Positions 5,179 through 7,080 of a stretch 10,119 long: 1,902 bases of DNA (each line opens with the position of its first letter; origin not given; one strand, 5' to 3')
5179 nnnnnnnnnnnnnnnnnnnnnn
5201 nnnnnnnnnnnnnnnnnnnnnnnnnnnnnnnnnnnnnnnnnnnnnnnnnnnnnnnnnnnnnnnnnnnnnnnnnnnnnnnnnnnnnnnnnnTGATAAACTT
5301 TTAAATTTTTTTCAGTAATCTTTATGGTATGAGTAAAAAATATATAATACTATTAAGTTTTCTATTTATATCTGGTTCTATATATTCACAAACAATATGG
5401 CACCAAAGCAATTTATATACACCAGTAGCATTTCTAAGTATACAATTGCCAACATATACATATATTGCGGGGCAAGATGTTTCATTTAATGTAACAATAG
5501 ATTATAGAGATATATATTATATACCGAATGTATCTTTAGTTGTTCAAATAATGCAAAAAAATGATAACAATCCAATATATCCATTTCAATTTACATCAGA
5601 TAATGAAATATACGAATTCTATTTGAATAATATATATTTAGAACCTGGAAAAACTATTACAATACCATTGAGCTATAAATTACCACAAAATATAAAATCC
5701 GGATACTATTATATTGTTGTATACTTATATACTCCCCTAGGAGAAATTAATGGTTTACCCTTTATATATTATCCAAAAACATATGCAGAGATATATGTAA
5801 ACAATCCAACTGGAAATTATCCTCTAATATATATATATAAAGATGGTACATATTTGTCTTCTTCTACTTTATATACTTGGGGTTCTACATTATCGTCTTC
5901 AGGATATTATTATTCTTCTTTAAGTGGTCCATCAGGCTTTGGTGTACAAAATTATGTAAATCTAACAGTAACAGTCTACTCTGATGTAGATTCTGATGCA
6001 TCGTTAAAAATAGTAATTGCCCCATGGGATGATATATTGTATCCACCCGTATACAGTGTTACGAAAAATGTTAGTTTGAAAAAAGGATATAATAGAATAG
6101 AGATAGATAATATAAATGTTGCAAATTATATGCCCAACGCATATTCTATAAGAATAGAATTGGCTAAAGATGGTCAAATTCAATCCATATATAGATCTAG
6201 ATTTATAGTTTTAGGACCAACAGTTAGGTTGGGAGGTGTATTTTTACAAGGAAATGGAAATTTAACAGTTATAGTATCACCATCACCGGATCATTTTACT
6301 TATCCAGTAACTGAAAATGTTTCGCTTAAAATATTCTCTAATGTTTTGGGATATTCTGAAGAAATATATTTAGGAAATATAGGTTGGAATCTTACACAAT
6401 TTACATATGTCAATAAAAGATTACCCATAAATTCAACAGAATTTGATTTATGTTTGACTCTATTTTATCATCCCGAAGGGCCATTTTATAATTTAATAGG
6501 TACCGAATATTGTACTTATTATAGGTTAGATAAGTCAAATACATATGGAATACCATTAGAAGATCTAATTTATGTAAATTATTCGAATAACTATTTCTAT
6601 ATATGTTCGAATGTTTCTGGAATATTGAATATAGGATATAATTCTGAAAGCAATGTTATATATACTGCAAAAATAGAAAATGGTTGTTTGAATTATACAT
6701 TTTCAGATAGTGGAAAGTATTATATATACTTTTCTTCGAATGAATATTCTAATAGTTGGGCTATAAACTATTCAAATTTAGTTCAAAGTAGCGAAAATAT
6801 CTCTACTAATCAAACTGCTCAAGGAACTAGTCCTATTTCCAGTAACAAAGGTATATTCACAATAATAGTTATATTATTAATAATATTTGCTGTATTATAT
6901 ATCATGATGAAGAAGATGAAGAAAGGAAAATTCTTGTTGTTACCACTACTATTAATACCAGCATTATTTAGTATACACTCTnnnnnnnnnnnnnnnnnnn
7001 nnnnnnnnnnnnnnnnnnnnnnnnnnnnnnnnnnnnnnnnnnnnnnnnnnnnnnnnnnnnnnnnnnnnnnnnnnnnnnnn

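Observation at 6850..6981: Two complete surface-protein modules joined in frame by a TM-anchor / basic / signal-peptide hairpin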

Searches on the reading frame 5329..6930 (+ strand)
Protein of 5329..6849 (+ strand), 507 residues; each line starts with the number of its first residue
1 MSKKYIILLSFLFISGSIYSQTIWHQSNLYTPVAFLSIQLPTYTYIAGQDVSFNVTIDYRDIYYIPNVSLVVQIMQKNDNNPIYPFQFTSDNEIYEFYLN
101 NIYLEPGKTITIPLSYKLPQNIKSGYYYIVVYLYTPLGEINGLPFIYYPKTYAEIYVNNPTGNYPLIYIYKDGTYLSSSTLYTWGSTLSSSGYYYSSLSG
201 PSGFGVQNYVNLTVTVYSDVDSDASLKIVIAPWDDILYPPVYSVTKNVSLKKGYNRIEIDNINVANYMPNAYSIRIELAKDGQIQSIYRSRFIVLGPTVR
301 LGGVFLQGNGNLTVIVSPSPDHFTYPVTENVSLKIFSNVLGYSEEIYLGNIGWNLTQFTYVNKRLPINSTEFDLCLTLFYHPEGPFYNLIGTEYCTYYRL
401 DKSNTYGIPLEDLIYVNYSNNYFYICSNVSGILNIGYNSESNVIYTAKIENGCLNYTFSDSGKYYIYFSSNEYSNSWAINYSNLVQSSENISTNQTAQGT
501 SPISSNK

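Call 26: predict_structure(alignment_id=A2)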
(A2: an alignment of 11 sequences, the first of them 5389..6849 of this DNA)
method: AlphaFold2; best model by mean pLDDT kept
length: 487 residues; sequences in the alignment: 11
mean_pLDDT: 60.3   pTM: 0.40
mean pLDDT of the five models: 60.3, 56.6, 56.2, 56.1, 54.6
residues with pLDDT >= 90: 6; 70-90: 189; 50-70: 158; < 50: 134
segments of 3 or more residues with pLDDT < 50: 1-14, 40-44, 59-71, 116-129, 142-186, 365-369, 454-487
pLDDT, mean of each block of 10 residues (from residue 1): 25 55 75 71 53 62 40 56 57 79 72 51 39 67 30 24 24 23 45 64 80 62 86 67 63 69 61 57 73 74 59 87 86 65 82 81 50 74 62 71 75 85 86 75 81 47 30 24 22
secondary structure, 60 per line:
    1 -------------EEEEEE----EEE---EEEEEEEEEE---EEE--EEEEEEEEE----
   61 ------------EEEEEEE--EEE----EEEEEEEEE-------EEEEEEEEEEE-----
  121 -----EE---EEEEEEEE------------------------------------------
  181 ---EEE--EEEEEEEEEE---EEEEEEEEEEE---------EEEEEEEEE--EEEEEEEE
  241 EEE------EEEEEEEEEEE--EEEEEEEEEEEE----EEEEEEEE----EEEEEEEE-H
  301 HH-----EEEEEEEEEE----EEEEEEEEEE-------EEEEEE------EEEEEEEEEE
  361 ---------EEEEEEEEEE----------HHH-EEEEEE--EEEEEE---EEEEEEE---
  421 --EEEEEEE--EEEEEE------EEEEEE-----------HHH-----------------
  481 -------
elements in order: E14-19 E24-26 E30-39 E43-45 E48-56 E73-79 E82-84 E89-97 E105-115 E131-138 E184-186 E189-198 E202-212 E222-230 E233-243 E250-260 E263-274 E279-286 E291-298 E308-317 E322-331 E339-344 E351-360 E370-379 E394-399 E402-407 E411-417 E423-429 E432-437 E444-449

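Call 33: fold_search(model_id=the predicted structure, library=pdb)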
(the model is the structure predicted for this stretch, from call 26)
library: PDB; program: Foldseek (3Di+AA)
matches with E <= 10: 1850; with E <= 0.001: 268
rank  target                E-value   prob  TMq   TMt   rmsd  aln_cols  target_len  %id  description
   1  9fx2                  2.2e-10  1.00  0.25  0.14  13.3       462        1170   12  Structure of methylamine activated CD109 (released 2025-03-19)
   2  9fx3_A                1.1e-09  1.00  0.25  0.15  12.6       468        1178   12  Structure of active human CD109 (released 2025-03-19)
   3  8ayh_C                1.4e-09  1.00  0.24  0.21  13.0       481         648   14  Structure of Complement C5 in Complex with small molecule inhibitor and CVF (released 2022-12-21)
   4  8cml_E                2.0e-09  1.00  0.28  0.23  12.8       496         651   13  Cryo-EM structure of complement C5 in complex with nanobodies UNbC5-1 and UNbC5-2 (released 2023-09-27)
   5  5hcc_B                2.4e-09  1.00  0.27  0.22  13.0       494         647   14  Ternary complex of human Complement C5 with Ornithodoros moubata OmCI and Dermacentor andersoni RaCI3. (released 2016-03-30)
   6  7ad7_B                2.6e-09  1.00  0.29  0.24  12.9       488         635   14  Crystal structure of human complement C5 in complex with the K8 bovine knob domain peptide. (released 2021-03-10)
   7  7ad6_B                3.3e-09  1.00  0.29  0.23  12.8       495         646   13  Crystal structure of human complement C5 in complex with the K92 bovine knob domain peptide. (released 2021-03-10)
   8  6tav_C                4.0e-09  1.00  0.24  0.14  13.4       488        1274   12  Crystal structure of endopeptidase-induced alpha2-macroglobulin (released 2021-05-12)
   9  5a42                  5.3e-09  1.00  0.21  0.09  20.8       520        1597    9  Cryo-EM single particle 3D reconstruction of the native conformation of E. coli alpha-2-macroglobulin (ECAM) (released 2015-07-29)
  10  8coe_C                5.9e-09  1.00  0.28  0.23  12.7       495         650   13  complement C5 in complex with the LCP0195 nanobody (released 2024-01-03)
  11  6h03_A                5.9e-09  1.00  0.22  0.13  13.5       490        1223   12  OPEN CONFORMATION OF THE MEMBRANE ATTACK COMPLEX (released 2018-12-19)
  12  6h04_A                7.4e-09  1.00  0.22  0.13  13.4       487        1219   13  Closed conformation of the Membrane Attack Complex (released 2018-12-19)
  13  8eok_G                7.8e-09  1.00  0.24  0.21  12.5       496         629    9  Structure of the C3bB proconvertase in complex with lufaxin and factor Xa (released 2023-08-30)
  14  8uin_A                7.8e-09  1.00  0.22  0.20  13.4       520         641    8  Structure of the C3bBb-albicin complex (released 2024-05-08)
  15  5jpm_A                9.0e-09  1.00  0.25  0.21  14.2       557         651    8  Structure of the complex of human complement C4 with MASP-2 rebuilt using iMDFF (released 2016-08-10)
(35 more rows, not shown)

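Call 70: search_protein_families(library=ncbifam, proteins=[window:5329-6849:+], max_evalue=1)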
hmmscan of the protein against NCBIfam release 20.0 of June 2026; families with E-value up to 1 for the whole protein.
window:5329-6849:+ (507 aa): 0 families

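Call 71: search_protein_families(library=pfam, proteins=[window:5329-6849:+], max_evalue=1)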
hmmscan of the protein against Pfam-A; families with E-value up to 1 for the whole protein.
window:5329-6849:+ (507 aa): 1 family
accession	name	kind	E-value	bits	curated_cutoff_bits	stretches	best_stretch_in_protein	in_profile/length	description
PF24902.1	Ig_NUP210_9th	-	0.26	11.9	27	1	416-460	20-64/79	NUP210, Ig-like domain 9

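Call 87: find_homologous_proteins(query=A6, max_evalue=0.001)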
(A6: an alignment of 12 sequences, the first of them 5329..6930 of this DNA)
Query A6 (12 sequences) (534 aa, profile of the alignment): 2 proteins with E <= 0.001 among 8000 candidates.
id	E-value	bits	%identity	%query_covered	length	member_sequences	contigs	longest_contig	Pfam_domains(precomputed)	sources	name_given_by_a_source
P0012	1.3e-95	339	98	56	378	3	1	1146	-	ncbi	ncbi:MAG: hypothetical protein ACPLX8_02440, partial [Nanopusillaceae archaeon]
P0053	9.3e-82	293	62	43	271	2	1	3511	-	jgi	-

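Call 88: find_related_loci(query=A6, collection=metagenome_contigs, flank=5000)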
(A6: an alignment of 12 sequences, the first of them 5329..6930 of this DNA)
Query A6 (534 aa) in metagenome_contigs; peptide patterns used: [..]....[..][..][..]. (x = any residue, [..] = any of these).
42 stretches matched a pattern; 29 encode a relative of the query (tblastn E <= 1e-3); 29 distinct loci.
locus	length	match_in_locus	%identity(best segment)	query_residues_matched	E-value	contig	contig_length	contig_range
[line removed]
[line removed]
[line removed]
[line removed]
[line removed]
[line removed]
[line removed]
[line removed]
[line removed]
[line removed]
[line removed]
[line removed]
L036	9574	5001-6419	62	18-497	5e-167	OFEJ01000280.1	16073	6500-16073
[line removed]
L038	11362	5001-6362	65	18-477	3e-174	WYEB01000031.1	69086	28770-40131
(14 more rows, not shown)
